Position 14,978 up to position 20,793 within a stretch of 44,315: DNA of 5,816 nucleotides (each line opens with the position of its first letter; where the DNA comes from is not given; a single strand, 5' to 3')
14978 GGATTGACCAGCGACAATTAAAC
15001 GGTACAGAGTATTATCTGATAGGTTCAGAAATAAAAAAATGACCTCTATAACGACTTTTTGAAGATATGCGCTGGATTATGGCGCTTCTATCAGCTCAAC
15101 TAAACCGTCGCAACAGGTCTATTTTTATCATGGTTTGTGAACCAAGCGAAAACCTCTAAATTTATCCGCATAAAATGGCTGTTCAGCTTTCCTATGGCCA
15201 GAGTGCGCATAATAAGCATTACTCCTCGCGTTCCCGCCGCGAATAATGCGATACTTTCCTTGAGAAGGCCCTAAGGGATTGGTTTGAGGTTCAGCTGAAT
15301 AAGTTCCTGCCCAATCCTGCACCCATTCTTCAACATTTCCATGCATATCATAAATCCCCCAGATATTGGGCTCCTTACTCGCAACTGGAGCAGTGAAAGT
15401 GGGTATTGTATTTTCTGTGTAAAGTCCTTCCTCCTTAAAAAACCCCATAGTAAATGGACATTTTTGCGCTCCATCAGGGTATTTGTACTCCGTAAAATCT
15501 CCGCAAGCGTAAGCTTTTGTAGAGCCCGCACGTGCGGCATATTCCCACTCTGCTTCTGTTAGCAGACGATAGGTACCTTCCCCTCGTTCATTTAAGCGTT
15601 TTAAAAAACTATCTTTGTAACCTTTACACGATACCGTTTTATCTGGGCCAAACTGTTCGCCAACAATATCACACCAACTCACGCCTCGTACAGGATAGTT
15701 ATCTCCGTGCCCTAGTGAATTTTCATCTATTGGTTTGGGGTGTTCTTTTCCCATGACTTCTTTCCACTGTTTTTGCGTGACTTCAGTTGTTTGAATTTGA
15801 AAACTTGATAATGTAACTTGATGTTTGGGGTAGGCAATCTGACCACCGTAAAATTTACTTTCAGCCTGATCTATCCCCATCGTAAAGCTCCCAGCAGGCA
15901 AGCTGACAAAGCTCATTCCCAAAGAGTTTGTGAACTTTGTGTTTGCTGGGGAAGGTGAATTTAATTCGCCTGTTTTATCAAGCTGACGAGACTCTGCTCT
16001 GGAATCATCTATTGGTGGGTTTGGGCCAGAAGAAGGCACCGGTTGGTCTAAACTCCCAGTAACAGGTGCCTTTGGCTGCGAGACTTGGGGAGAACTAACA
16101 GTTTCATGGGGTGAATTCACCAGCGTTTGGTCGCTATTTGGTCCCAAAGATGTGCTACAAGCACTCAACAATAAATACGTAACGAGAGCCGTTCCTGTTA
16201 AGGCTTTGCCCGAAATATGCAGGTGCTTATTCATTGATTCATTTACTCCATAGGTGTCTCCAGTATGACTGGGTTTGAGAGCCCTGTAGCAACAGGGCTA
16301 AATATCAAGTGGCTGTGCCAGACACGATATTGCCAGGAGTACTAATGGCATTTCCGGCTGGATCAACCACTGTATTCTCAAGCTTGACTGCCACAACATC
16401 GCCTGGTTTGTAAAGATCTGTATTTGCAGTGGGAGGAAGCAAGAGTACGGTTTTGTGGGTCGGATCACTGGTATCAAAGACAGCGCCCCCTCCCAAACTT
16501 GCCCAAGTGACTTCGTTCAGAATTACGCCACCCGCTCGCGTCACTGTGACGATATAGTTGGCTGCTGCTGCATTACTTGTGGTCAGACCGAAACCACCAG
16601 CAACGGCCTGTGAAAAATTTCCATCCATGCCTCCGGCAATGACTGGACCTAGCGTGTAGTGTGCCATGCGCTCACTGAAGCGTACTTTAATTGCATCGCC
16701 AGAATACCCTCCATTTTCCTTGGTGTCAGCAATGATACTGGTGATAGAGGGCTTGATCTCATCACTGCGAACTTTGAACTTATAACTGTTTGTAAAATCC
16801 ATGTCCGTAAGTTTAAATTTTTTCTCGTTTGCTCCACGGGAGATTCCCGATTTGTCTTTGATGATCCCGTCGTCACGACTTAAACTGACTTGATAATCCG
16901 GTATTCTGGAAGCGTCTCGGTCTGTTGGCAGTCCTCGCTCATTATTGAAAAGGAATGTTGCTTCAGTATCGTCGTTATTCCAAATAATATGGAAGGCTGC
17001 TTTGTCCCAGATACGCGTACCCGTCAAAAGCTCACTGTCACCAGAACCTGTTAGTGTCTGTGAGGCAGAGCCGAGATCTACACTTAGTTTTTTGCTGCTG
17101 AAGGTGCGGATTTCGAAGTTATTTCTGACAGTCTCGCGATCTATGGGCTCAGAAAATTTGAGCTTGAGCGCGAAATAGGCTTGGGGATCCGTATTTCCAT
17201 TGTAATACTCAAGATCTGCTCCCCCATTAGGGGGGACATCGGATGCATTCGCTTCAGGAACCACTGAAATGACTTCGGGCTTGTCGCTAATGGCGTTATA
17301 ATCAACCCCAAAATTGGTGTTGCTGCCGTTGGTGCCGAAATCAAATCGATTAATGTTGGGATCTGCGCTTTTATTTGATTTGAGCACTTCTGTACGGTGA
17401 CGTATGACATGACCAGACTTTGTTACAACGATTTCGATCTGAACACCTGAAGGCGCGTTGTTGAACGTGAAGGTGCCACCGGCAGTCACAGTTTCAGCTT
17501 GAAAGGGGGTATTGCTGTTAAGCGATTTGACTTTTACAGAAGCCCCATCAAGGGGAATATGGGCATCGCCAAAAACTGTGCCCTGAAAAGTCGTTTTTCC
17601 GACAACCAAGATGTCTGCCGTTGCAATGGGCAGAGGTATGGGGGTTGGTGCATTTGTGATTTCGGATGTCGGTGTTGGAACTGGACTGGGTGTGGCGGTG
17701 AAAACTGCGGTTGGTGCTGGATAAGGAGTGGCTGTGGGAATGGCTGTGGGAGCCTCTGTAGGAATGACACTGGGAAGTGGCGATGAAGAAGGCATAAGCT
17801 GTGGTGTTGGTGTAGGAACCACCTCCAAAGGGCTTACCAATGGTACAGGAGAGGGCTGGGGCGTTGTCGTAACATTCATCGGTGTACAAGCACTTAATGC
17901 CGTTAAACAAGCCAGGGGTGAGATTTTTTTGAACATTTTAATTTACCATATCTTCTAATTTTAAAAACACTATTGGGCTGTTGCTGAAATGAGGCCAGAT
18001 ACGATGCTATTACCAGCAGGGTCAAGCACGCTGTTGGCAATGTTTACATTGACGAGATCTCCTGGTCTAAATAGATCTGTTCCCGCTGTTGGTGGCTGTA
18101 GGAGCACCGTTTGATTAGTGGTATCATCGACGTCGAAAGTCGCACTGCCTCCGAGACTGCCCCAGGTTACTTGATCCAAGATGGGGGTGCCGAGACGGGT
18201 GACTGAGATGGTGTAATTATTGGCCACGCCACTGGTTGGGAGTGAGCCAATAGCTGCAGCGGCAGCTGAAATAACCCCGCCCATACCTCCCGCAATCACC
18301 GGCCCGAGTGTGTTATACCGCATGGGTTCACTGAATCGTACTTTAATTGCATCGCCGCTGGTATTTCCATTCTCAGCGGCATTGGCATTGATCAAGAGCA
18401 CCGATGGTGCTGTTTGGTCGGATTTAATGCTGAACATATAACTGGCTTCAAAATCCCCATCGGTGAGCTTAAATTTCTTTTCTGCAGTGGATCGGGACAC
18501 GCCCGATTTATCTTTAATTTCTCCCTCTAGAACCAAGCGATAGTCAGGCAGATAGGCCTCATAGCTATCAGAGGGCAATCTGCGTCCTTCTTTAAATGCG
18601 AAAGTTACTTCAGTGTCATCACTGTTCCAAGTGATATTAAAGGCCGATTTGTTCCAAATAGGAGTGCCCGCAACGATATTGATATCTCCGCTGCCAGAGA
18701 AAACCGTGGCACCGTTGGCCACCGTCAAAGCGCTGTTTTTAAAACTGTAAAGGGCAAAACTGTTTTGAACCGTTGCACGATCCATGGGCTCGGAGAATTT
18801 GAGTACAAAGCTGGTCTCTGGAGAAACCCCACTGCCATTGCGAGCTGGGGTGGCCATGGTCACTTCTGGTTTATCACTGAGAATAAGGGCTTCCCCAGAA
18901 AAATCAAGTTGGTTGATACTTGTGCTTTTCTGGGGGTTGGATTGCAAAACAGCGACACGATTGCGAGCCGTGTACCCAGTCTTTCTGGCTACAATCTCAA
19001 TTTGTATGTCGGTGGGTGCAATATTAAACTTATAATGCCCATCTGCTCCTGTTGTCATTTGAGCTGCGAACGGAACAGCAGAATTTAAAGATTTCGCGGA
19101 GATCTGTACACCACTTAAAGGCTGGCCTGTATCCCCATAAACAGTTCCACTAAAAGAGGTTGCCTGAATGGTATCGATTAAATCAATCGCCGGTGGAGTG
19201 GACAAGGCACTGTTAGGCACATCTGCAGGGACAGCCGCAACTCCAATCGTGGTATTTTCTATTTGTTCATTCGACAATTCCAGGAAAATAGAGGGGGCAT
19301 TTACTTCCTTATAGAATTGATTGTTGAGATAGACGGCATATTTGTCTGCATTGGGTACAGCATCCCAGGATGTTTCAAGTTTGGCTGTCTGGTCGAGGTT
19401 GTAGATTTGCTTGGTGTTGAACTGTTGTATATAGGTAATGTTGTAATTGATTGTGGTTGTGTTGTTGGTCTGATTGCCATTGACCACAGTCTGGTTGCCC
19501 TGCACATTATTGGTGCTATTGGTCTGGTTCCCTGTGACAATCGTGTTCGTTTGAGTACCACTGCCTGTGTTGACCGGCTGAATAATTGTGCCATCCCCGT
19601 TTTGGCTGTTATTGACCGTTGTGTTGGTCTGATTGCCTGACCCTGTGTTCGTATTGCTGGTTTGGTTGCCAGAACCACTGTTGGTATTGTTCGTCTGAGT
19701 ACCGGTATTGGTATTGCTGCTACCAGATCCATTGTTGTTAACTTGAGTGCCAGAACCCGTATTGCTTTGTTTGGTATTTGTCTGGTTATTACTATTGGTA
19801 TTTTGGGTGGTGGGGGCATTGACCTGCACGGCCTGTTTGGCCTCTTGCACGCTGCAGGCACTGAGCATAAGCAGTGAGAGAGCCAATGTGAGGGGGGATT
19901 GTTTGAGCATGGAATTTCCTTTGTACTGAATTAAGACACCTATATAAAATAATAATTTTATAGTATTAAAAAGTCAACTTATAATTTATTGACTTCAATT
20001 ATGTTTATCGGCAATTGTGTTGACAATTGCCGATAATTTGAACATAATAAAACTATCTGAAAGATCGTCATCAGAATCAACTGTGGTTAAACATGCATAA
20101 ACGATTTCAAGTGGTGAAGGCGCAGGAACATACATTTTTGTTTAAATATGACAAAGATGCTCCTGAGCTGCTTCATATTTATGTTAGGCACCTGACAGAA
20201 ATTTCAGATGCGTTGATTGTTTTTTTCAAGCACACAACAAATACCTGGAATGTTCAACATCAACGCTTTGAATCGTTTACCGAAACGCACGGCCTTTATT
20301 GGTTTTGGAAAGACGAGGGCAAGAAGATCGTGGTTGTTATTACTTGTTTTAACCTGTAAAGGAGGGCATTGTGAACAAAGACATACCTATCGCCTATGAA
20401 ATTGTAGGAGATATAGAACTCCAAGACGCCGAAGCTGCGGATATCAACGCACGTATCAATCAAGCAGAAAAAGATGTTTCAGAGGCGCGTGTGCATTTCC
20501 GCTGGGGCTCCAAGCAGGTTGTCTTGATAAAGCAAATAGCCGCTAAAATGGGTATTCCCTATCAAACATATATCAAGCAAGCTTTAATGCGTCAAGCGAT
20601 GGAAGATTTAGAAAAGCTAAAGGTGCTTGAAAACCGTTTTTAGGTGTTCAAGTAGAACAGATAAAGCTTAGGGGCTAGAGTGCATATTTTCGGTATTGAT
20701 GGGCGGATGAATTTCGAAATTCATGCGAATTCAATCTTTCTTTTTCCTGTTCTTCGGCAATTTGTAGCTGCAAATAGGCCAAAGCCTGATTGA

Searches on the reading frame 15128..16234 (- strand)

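Call 19: search_protein_families(library=pfam, proteins=[window:15128-16234:-], max_evalue=0.01)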
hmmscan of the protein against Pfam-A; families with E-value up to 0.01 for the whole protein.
window:15128-16234:- (368 aa): 1 family
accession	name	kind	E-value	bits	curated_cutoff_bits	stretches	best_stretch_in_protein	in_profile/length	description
PF03781.23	FGE-sulfatase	-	3.9e-39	135.3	23.3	1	108-365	4-254/255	Sulfatase-modifying factor enzyme 1-like domain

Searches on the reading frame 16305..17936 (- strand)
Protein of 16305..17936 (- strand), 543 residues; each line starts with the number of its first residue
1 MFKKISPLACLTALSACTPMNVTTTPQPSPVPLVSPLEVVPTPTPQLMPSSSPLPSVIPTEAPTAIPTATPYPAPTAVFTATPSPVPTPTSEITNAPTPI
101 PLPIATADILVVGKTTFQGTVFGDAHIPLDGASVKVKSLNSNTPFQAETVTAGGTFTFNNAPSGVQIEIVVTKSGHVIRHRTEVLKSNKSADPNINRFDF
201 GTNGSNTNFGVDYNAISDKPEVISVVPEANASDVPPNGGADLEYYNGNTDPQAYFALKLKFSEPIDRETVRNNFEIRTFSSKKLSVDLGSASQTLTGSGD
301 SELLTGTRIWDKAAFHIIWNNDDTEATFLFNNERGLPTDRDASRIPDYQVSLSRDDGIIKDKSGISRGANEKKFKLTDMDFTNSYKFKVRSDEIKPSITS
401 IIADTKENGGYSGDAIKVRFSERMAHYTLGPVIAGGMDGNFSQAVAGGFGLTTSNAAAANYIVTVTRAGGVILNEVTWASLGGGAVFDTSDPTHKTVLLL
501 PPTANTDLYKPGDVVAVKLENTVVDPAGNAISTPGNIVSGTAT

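Call 19: search_protein_families(library=pfam, proteins=[window:16305-17936:-], max_evalue=0.01)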
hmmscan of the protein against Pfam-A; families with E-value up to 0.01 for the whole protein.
window:16305-17936:- (543 aa): 2 families
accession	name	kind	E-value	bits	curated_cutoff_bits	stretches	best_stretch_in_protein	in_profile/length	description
PF13205.12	Big_5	-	3.3e-07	31.4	23.6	1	219-307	4-77/105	Bacterial Ig-like domain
PF13620.12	CarboxypepD_reg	-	0.00022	22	32.3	1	117-184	2-67/82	Carboxypeptidase regulatory-like domain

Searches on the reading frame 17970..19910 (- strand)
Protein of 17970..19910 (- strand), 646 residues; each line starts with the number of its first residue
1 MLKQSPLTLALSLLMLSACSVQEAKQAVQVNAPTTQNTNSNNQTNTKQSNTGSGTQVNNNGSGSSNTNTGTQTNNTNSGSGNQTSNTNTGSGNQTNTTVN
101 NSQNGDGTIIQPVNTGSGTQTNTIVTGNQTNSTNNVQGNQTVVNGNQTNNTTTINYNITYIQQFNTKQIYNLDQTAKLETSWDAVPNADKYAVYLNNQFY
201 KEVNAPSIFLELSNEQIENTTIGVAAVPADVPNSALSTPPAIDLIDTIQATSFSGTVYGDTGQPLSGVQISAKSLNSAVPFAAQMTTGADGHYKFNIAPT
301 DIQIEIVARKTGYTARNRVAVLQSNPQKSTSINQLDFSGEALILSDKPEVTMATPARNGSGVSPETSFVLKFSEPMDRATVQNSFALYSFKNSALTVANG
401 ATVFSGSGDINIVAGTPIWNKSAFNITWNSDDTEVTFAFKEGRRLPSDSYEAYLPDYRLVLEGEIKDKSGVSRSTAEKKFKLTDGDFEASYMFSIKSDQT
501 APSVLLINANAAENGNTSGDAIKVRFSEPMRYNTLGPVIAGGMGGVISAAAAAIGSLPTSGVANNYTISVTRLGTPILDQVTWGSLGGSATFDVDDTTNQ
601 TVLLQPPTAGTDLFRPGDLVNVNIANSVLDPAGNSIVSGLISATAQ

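Call 19: search_protein_families(library=pfam, proteins=[window:17970-19910:-], max_evalue=0.01)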
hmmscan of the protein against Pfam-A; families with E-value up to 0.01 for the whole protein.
window:17970-19910:- (646 aa): 4 families
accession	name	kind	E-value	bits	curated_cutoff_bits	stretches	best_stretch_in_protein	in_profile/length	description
PF13205.12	Big_5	-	3.2e-07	31.5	23.6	1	347-396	4-53/105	Bacterial Ig-like domain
PF07210.18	DUF1416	-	0.00074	19.8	23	1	244-312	13-78/97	Protein of unknown function (DUF1416)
PF03058.19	Sar8_2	-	0.005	17.7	31.7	0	7-48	7-50/85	Sar8.2 family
PF22902.2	NOMO1-like_9th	-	0.0063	16.7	27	0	258-314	6-61/75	BOS complex subunit NOMO1-like, beta sandwich domain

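Call 65: search_protein_representatives(alignment_id=A4)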
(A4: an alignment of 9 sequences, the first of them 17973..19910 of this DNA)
Query: 9 sequences, 635 profile positions. Proteins with E-value up to 0.001 (for the whole library): 4979; up to 1e-10: 978; up to 1e-30: 184. The best 150 are listed.
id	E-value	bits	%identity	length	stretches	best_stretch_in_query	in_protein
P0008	1.2e-252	856.6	-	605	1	3-635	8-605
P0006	2.3e-244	829.3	-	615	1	2-635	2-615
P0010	8.3e-203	692.0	-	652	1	11-631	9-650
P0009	2.5e-195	667.3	-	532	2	145-635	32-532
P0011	2.2e-175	601.3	-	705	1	211-635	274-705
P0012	5.7e-170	583.5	-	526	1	186-634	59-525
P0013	2.1e-158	545.3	-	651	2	215-595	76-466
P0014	3.8e-158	544.4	-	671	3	190-599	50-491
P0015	6.2e-157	540.4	-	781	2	211-595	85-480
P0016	8.3e-154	530.1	-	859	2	211-597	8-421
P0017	9.8e-146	503.4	-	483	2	197-634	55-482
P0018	1.4e-145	502.9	-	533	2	254-603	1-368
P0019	5.1e-141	487.8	-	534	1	207-634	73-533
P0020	7.8e-141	487.2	-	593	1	187-631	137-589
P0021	8.5e-140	483.8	-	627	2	191-595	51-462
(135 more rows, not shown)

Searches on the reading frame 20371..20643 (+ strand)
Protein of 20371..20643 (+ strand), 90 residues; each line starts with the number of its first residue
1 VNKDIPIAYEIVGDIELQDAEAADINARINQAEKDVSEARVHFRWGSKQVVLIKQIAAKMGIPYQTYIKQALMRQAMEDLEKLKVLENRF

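Call 19: search_protein_families(library=pfam, proteins=[window:20371-20643:+], max_evalue=0.01)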
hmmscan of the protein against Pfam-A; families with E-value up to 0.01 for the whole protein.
window:20371-20643:+ (90 aa): 1 family
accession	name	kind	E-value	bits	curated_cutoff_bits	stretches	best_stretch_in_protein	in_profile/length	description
PF12441.14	CopG_antitoxin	-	0.0021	19.2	28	1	38-74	42-78/79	CopG antitoxin of type II toxin-antitoxin system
